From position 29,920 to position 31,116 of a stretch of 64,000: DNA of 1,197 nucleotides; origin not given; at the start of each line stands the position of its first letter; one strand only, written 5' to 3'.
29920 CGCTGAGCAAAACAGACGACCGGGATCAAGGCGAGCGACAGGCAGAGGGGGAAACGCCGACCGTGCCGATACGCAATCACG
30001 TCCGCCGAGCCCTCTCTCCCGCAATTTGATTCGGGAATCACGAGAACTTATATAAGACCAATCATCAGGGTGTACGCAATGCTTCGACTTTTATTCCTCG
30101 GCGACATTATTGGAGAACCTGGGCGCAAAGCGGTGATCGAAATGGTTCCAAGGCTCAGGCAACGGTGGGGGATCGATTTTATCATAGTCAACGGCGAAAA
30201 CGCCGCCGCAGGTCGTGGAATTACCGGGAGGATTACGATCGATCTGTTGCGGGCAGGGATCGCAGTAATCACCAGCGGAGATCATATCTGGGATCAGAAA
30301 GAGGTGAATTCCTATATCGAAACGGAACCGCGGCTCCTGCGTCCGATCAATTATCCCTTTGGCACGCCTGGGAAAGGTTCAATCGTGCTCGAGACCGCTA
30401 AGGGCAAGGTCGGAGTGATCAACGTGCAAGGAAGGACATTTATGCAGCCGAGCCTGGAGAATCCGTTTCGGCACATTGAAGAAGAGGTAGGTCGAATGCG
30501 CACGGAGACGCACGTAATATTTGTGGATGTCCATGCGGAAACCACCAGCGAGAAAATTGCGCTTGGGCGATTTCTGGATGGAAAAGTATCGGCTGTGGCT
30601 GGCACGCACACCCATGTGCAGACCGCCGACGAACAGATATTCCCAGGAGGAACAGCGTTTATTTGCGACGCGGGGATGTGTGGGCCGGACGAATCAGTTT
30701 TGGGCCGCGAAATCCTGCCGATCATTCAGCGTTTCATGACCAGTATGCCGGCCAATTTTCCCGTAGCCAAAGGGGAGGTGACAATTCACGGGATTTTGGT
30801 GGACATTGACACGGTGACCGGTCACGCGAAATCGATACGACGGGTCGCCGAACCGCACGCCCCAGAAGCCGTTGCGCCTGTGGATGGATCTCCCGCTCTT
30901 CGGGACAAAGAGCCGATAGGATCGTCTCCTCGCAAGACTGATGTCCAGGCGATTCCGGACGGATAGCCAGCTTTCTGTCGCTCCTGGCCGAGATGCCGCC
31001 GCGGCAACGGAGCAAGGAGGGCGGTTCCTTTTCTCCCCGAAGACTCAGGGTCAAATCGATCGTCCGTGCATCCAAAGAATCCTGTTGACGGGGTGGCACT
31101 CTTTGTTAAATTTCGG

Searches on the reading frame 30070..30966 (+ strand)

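Call 22: search_protein_families(library=pfam, proteins=[window:30070-30966:+], max_evalue=0.00001)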
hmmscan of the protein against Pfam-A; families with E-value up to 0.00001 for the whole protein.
window:30070-30966:+ (298 aa): 2 families
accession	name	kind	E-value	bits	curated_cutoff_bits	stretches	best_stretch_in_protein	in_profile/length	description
PF13277.11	YmdB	-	3.2e-102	341.6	27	1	8-259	1-253/253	YmdB-like protein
PF00149.33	Metallophos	-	4.5e-07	30.9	21.5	1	5-183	1-190/191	Calcineurin-like phosphoesterase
